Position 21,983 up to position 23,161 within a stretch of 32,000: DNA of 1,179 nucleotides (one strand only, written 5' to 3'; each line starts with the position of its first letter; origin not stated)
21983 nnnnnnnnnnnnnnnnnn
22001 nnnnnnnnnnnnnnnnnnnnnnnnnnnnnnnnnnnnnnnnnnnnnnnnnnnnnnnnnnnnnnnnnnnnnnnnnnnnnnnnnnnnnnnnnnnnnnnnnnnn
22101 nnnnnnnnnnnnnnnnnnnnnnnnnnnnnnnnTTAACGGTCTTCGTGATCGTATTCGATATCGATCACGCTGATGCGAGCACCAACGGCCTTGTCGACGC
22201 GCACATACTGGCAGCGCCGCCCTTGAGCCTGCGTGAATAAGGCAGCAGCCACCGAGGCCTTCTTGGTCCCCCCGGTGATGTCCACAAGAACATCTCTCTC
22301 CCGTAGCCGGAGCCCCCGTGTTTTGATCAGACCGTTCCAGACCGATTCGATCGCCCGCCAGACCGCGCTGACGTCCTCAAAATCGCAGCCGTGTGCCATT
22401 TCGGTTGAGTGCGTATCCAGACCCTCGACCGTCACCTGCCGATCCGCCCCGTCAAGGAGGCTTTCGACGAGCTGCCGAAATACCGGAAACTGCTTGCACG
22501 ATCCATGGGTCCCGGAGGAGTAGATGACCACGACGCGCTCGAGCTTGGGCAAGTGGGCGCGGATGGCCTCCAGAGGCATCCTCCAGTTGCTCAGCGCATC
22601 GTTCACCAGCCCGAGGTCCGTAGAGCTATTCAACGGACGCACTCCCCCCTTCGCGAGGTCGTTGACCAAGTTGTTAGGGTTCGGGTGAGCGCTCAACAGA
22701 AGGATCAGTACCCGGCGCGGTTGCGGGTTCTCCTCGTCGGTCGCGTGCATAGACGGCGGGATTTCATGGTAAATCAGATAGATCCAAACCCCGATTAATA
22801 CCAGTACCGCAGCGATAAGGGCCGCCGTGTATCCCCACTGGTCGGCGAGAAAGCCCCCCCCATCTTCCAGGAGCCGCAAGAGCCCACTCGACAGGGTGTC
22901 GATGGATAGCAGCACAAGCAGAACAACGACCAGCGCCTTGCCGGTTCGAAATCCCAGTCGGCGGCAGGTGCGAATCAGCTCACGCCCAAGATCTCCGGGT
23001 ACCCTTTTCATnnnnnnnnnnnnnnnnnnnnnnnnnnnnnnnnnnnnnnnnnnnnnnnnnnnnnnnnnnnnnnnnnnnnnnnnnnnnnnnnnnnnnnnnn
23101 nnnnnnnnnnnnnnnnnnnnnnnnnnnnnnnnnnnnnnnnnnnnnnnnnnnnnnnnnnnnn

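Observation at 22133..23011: Membrane-anchored CARF protein (2 TM + CARF), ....-like but longer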

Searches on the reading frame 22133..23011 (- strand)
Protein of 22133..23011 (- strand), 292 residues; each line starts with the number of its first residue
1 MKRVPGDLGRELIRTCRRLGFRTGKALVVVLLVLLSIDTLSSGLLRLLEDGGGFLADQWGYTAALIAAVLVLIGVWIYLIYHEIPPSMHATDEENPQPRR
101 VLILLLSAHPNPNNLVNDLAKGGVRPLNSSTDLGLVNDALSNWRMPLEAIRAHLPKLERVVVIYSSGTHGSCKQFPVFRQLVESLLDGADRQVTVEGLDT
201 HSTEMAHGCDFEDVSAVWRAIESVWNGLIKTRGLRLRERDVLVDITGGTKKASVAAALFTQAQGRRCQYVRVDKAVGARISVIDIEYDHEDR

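Call 4: search_protein_families(library=pfam, proteins=[window:22133-23011:-], max_evalue=1)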
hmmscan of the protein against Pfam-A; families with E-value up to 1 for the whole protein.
window:22133-23011:- (292 aa): 4 families
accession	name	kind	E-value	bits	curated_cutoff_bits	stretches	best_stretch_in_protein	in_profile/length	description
PF23400.1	CARF_Card1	-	0.022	15.2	24.6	1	238-274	86-123/146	Card1 CARF domain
PF19810.5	HFX_2341_N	-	0.034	15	30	1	198-272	50-117/120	HFX_2341-like, N-terminal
PF20312.3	DUF6608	-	0.13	12.6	24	1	25-85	7-64/131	Family of unknown function (DUF6608)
PF04392.18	ABC_sub_bind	-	0.24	11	25.9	1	144-181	118-155/293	ABC transporter substrate binding protein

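Call 5: search_protein_families(library=ncbifam, proteins=[window:22133-23011:-], max_evalue=0.1)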
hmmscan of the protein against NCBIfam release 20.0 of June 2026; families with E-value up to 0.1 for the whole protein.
window:22133-23011:- (292 aa): 2 families
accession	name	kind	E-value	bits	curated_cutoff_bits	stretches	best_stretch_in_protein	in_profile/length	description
TIGR02710.1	TIGR02710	equivalog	0.00076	18.5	83.9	1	194-273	32-106/384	TIGR02710 family CRISPR-associated CARF protein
NF040581.1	cas_Crn1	equivalog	0.033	13.9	125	1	238-264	97-122/178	CRISPR-associated ring nuclease Crn1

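Call 6: search_protein_families(library=padloc, proteins=[window:22133-23011:-], max_evalue=0.1)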
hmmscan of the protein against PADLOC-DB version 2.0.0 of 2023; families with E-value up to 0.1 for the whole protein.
window:22133-23011:- (292 aa): 32 families (the best 25 are shown)
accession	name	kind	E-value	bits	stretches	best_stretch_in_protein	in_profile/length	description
PDLC01947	CARF8--CARF_TM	-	2.5e-124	411.7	1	22-289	1-248/248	-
PDLC01053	Csx1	-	4.2e-64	214.6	1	8-289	3-212/212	TM+CARF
PDLC01168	CARF_2M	-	4.7e-43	145.4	1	25-287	9-196/200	"CARF, 2 TMs"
PDLC01940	CARF8--CARF_CSX16_TM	-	3.5e-12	44.1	1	141-273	252-375/390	-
PDLC01941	CARF8--CARF_TM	-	2.6e-07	28.5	1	210-273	179-238/248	-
PDLC01970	CARF_TM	-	4.4e-07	28.4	1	152-278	96-165/179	-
PDLC01360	Csx1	-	5.3e-07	27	1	148-275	5-103/365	CAS-III; associated_signaling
PDLC01639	Csx1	-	6e-07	26.8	1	150-277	7-106/361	CAS-III; associated_signaling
PDLC01794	CARF1--CARF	-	6.8e-07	27.3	1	205-273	63-123/168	-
PDLC01031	Csx1/Csm6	-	3.3e-06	24.8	1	148-273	18-115/357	CARF+HEPN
PDLC01944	CARF8--CARF_TM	-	5.5e-06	23.8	1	149-274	173-302/339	-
PDLC01802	CARF1--CARF_HEPN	-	7e-06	23.1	1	199-277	53-122/388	-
PDLC01943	CARF8--CARF_TM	-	7.3e-06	23.6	1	236-286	169-219/229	-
PDLC01942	CARF8--CARF_TM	-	1.1e-05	23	1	219-287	194-257/264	-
PDLC01945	CARF8--CARF_TM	-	2.8e-05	21.9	1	191-272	144-215/241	-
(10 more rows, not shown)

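Call 7: search_solved_structures(query=window:22133-23011:-, max_evalue=10, show_alignments=3)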
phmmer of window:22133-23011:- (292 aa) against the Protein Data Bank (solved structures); distinct sequences matched with E-value up to 10: 4.
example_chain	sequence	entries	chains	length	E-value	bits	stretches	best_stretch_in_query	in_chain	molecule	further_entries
3eul_A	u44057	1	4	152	0.42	13.3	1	93-157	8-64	POSSIBLE NITRATE/NITRITE RESPONSE TRANSCRIPTIONAL REGULATORY PROTEIN NARL (DNA-binding res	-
7o0h_A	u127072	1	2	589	1.3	11.7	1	71-148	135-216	Pr125Pol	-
7o0g_A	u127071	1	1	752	1.8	11.2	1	72-148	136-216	Pr125Pol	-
7o24_A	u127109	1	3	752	1.9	11.2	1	72-148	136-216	Pr125Pol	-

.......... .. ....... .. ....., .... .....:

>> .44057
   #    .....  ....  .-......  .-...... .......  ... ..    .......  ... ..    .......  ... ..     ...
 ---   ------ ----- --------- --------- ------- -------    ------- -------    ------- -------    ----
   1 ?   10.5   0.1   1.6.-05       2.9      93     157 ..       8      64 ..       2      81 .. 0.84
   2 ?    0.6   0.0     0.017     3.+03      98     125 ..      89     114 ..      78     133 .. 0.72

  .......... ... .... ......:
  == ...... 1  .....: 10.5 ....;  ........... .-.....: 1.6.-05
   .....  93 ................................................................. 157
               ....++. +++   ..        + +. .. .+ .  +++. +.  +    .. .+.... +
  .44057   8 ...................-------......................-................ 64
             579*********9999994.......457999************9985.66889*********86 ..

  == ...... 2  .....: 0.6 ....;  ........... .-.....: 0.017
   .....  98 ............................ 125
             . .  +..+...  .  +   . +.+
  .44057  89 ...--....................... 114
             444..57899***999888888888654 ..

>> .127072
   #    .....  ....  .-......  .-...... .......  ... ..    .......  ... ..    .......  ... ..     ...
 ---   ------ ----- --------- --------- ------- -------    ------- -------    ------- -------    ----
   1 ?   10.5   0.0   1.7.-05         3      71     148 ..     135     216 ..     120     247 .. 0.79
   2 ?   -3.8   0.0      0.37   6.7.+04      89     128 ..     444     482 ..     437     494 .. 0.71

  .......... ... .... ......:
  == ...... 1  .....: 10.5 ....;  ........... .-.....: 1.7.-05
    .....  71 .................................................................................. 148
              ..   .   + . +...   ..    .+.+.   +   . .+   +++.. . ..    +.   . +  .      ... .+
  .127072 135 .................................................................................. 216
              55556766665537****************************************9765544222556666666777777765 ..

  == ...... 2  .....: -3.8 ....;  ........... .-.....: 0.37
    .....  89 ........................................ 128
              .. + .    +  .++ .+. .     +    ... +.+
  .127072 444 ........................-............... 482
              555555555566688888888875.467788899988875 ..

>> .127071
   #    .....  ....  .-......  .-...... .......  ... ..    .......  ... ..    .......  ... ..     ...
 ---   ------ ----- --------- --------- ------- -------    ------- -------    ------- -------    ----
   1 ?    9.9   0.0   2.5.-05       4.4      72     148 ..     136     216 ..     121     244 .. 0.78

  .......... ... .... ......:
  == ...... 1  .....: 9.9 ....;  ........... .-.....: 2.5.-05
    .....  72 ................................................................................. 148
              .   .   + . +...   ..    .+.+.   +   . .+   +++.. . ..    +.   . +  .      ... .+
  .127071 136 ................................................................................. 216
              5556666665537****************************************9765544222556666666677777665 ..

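Call 13: find_homologous_proteins(query=window:22133-23011:-, max_evalue=0.001)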
Query window:22133-23011:- (292 aa): 8 proteins with E <= 0.001 among 8000 candidates.
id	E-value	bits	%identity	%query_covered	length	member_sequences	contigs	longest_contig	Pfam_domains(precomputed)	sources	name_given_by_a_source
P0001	7.5e-191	651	100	100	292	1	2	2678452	-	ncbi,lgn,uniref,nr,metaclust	ncbi:hypothetical protein [Halorhodospira halophila]|uniref:Uncharacterized protein n=1 Tax=Halorhod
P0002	8.8e-137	473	74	100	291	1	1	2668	-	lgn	-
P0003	4.3e-136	471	73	100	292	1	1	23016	-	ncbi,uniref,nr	ncbi:hypothetical protein LRD18_09835 [Halorhodospira halochloris]|uniref:hypothetical protein n=1 T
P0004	4.3e-38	150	38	98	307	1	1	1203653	-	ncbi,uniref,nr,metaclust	ncbi:hypothetical protein [Thioalkalivibrio sp. AKL10]|uniref:hypothetical protein n=1 Tax=Thioalkal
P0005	2.0e-15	75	40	51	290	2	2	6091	-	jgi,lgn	jgi:hypothetical protein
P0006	6.2e-15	74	34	75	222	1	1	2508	-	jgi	jgi:hypothetical protein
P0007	4.9e-14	71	33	66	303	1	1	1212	-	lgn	-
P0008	1.3e-9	56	31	60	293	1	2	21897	-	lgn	-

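Call 17: find_homologous_proteins(query=A1, max_evalue=0.001)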
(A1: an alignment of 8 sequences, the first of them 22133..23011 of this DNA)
Query A1 (8 sequences) (292 aa, profile of the alignment): 7 proteins with E <= 0.001 among 8000 candidates.
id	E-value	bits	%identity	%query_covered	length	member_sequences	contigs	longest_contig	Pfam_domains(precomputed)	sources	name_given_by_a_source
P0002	4.0e-124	432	74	100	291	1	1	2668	-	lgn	-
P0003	3.4e-123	428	73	100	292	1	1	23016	-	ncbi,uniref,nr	ncbi:hypothetical protein LRD18_09835 [Halorhodospira halochloris]|uniref:hypothetical protein n=1 T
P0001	1.6e-122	426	100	100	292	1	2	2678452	-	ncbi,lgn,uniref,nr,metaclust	ncbi:hypothetical protein [Halorhodospira halophila]|uniref:Uncharacterized protein n=1 Tax=Halorhod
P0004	1.4e-102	361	38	98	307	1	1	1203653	-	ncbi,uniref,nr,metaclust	ncbi:hypothetical protein [Thioalkalivibrio sp. AKL10]|uniref:hypothetical protein n=1 Tax=Thioalkal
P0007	2.5e-96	340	33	66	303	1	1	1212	-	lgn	-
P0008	9.5e-85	302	31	60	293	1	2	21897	-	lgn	-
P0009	3.7e-50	189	30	92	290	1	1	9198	-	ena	-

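Call 33: search_protein_representatives(alignment_id=A1)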
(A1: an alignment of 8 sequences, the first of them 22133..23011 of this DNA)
Query: 8 sequences, 290 profile positions. Proteins with E-value up to 0.001 (for the whole library): 2357; up to 1e-10: 1273; up to 1e-30: 196. The best 150 are listed.
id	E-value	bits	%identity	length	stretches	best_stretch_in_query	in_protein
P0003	1.1e-123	428.4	-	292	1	1-290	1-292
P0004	4.4e-103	360.8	-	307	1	1-290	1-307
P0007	7.8e-97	340.3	-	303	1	3-287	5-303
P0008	3.0e-85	302.3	-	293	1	3-290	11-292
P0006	2.2e-68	246.9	-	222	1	65-289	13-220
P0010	3.8e-68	246.1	-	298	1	4-287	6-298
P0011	4.6e-63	229.4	-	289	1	3-287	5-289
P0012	1.9e-58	214.3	-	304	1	1-289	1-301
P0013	6.0e-58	212.7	-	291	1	3-285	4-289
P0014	5.2e-56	206.3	-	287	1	3-286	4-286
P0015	4.4e-55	203.2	-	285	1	3-285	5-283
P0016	1.6e-54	201.4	-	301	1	2-287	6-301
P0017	1.4e-53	198.4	-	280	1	16-289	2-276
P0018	3.4e-52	193.8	-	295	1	6-285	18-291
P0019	5.0e-52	193.2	-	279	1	5-287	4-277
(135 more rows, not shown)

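Call 35: predict_structure(alignment_id=A1)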
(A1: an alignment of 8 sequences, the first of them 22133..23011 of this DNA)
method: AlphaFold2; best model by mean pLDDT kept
length: 292 residues; sequences in the alignment: 8
mean_pLDDT: 75.5   pTM: 0.68
mean pLDDT of the five models: 75.5, 74.8, 74.6, 71.8, 70.9
residues with pLDDT >= 90: 55; 70-90: 139; 50-70: 78; < 50: 20
segments of 3 or more residues with pLDDT < 50: 1-9, 87-89, 290-292
pLDDT, mean of each block of 10 residues (from residue 1): 40 50 58 70 68 59 71 69 51 76 92 80 75 82 91 89 85 92 76 87 89 92 87 66 88 89 83 77 68 35
secondary structure, 60 per line:
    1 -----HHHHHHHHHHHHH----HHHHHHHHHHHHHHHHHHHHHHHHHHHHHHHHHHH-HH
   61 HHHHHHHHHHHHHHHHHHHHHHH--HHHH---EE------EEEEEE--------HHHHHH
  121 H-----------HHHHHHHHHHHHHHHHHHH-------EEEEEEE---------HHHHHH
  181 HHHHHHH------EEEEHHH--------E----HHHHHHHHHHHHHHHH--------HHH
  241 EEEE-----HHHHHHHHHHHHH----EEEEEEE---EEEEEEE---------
elements in order: H6-18 H23-57 H59-83 H86-89 E101-106 H115-121 H133-151 E159-165 H175-187 E194-197 H214-229 E241-244 H250-262 E267-273 E277-283

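Call 37: search_solved_structures(query=A2, max_evalue=10, show_alignments=3)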
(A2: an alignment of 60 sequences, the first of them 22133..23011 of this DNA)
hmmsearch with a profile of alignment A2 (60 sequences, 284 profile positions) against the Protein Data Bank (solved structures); distinct sequences matched with E-value up to 10: 18.
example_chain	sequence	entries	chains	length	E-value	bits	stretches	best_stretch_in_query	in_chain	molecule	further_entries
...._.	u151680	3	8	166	0.009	18.5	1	226-269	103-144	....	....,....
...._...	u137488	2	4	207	0.017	17.6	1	238-262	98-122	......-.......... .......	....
7yhl_A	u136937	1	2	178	0.021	17.3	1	239-262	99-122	CRISPR system ring nuclease SSO2081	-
7ygh_A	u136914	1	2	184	0.021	17.3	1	239-262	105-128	CRISPR system ring nuclease SSO2081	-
7ygl_A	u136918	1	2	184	0.021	17.3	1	239-262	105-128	CRISPR system ring nuclease SSO2081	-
8htw_A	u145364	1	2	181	0.022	17.3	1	239-262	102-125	CRISPR system ring nuclease SSO2081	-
7v3z_A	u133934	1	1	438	0.22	14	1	24-110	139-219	fusion protein of Cannabinoid receptor 1 and Flavodoxin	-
5xr8_A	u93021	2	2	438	0.22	14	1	24-110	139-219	Cannabinoid receptor 1,Flavodoxin,Cannabinoid receptor 1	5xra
5tgz_A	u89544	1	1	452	0.23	13.9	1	24-109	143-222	Cannabinoid receptor 1,Flavodoxin,Cannabinoid receptor 1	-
7xkw_A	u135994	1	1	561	0.5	12.8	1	158-234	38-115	(-)-cyperene synthase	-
7yo2_A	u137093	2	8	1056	1.8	11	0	141-165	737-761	Calcium-activated potassium channel subunit alpha-1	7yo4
8v64_A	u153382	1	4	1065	1.8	10.9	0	141-165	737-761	Calcium-activated potassium channel subunit alpha-1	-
7yo1_A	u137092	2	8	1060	1.9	10.9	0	141-165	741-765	Calcium-activated potassium channel subunit alpha-1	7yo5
9dzw_A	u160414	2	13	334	2.1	10.8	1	16-104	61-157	CalC6_3 with DHR extension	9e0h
8wdu_M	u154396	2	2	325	3.5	10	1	28-108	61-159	Reaction center protein M chain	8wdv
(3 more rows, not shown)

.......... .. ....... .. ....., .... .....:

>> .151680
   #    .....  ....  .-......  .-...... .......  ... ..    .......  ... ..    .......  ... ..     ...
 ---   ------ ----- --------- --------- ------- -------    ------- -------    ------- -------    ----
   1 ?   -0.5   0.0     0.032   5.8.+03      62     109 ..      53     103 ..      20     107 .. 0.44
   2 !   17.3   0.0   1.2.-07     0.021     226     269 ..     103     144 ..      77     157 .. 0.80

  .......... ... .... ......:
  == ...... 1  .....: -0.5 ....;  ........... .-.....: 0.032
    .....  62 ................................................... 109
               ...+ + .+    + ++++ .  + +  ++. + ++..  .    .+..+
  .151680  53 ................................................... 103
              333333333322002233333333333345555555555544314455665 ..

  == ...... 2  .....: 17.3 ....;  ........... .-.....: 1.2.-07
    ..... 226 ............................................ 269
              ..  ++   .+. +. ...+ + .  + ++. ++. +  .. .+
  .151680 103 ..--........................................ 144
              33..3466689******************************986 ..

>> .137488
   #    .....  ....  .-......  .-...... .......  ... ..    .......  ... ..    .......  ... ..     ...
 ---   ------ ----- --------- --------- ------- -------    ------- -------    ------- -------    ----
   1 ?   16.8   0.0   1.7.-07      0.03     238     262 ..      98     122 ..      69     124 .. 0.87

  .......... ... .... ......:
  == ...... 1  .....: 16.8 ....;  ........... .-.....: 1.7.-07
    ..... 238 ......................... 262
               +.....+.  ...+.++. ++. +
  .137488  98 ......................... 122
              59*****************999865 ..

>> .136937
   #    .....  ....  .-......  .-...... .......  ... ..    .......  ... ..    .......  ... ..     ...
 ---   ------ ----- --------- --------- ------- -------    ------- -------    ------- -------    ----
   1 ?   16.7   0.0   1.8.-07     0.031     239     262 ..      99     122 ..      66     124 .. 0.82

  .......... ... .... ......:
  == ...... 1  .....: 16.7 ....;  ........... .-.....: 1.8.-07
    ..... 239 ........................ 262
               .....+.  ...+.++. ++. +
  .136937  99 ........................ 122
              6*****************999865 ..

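Call 38: fold_search(model_id=the predicted structure, library=pdb)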
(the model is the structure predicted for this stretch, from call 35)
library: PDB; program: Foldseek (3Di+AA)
matches with E <= 10: 725; with E <= 0.001: 14
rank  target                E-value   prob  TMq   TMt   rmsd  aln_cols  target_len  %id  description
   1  7ygl_B                1.5e-04  1.00  0.31  0.46   6.6       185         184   18  Crystal Structure of the ring nuclease Sso2081 from Saccharolobus solfataricus in complex with A4>p cleavage intermedi (released 2023-02-15)
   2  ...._A                1.9e-04  1.00  0.33  0.57   6.9       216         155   15  cA6 bound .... (released 2024-01-10)
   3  8htw_B                2.3e-04  1.00  0.29  0.44   7.6       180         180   17  Crystal Structure of the ring nuclease Sso2081 Y133F mutant from Saccharolobus solfataricus in its apo form (released 2023-02-15)
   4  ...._A                2.7e-04  1.00  0.34  0.60   5.3       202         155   13  cA4 bound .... (released 2024-01-10)
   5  8htw_A                2.7e-04  1.00  0.29  0.43   7.0       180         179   16  Crystal Structure of the ring nuclease Sso2081 Y133F mutant from Saccharolobus solfataricus in its apo form (released 2023-02-15)
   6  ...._B                3.9e-04  1.00  0.35  0.61   4.5       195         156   13  cA6 bound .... (released 2024-01-10)
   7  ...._B                4.6e-04  1.00  0.36  0.64   5.0       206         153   14  cA4 bound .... (released 2024-01-10)
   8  7bdv_B                4.6e-04  1.00  0.30  0.26   6.2       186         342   13  Structure of Can2 from Sulfobacillus thermosulfidooxidans in complex with cyclic tetra-adenylate (cA4) (released 2021-03-03)
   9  8q41_B                4.9e-04  1.00  0.26  0.19   6.4       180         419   17  Crystal structure of Can2 (E341A) bound to cA4 and TTTAAA ssDNA (released 2023-11-22)
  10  7ygh_B                6.6e-04  1.00  0.31  0.46   6.5       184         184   17  Crystal Structure of the ring nuclease Sso2081 from Saccharolobus solfataricus in complex with cyclic-tetraadenylate ( (released 2023-02-15)
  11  5fsh_A                6.6e-04  1.00  0.32  0.21  19.9       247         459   16  Crystal structure of Thermus thermophilus Csm6 (released 2016-01-27)
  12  5fsh_B                7.0e-04  1.00  0.30  0.21  19.6       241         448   17  Crystal structure of Thermus thermophilus Csm6 (released 2016-01-27)
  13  7bdv_A                9.4e-04  1.00  0.30  0.25   6.2       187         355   13  Structure of Can2 from Sulfobacillus thermosulfidooxidans in complex with cyclic tetra-adenylate (cA4) (released 2021-03-03)
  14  8q41_A                9.4e-04  1.00  0.28  0.20   6.4       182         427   15  Crystal structure of Can2 (E341A) bound to cA4 and TTTAAA ssDNA (released 2023-11-22)
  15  7bdv_D                1.1e-03  1.00  0.30  0.26   6.1       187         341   13  Structure of Can2 from Sulfobacillus thermosulfidooxidans in complex with cyclic tetra-adenylate (cA4) (released 2021-03-03)
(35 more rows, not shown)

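Call 45: find_related_loci(query=A1, collection=genome_contigs, flank=10000)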
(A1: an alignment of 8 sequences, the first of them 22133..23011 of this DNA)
Query A1 (292 aa) in genome_contigs; peptide patterns used: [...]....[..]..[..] (x = any residue, [..] = any of these).
19 stretches matched a pattern; 13 encode a relative of the query (tblastn E <= 1e-3); 13 distinct loci.
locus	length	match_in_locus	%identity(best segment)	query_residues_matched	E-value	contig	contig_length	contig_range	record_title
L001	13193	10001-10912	37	1-285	3e-43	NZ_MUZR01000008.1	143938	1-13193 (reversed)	Thioalkalivibrio halophilus strain HL17 Ga0073316_108, whole genome shotgun sequence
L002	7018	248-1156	32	8-290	6e-32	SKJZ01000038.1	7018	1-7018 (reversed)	MAG: Halorhodospira sp. isolate CSSed162cmA_122 CSSed16-2cmA-48662, whole genome shotgun sequence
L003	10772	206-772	37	93-288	8e-25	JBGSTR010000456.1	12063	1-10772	MAG: Chromatiaceae bacterium isolate JTS-AC412 k141_2699846, whole genome shotgun sequence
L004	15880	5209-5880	33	65-270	3e-22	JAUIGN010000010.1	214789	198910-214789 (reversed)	MAG: bacterium isolate Co_bin.157 NODE_627_length_214789_cov_2.375395, whole genome shotgun sequence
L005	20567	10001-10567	35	90-290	6e-22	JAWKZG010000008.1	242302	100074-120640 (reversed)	MAG: Gammaproteobacteria bacterium isolate AC2.22 AC2.22.fa-8, whole genome shotgun sequence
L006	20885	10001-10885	32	3-289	3e-21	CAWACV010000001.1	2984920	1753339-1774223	MAG: uncultured Gammaproteobacteria bacterium isolate MFD00905.bin.3.183 genome assembly, contig: contig_1561, whole gen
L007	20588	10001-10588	34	93-289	2e-20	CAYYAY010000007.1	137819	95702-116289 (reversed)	MAG TPA_asm: uncultured Lamprocystis sp. isolate SRP242652_co2_206 genome assembly, contig: NODE_137_length_137819_cov_3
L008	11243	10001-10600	37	90-290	2e-20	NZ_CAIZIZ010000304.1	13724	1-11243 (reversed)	MAG: uncultured Lamprocystis sp. isolate Loc080925-5-5m_bin-0833, whole genome shotgun sequence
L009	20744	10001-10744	30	25-270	4e-20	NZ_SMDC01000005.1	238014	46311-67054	Marichromatium gracile strain DSM 203 Ga0244650_105, whole genome shotgun sequence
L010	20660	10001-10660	29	45-270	2e-14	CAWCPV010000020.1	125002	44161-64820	MAG: uncultured Gammaproteobacteria bacterium isolate MFD04944.bin.2.154 genome assembly, contig: contig_87349, whole ge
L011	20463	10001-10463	37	142-291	1e-15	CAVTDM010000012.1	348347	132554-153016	MAG: uncultured Gammaproteobacteria bacterium isolate MFD00905.bin.2.155 genome assembly, contig: contig_28196, whole ge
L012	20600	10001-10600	27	107-266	2e-7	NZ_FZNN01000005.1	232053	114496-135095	Puniceibacterium sediminis strain DSM 29052, whole genome shotgun sequence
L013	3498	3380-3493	61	139-171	5e-7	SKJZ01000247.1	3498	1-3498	MAG: Halorhodospira sp. isolate CSSed162cmA_122 CSSed16-2cmA-156330, whole genome shotgun sequence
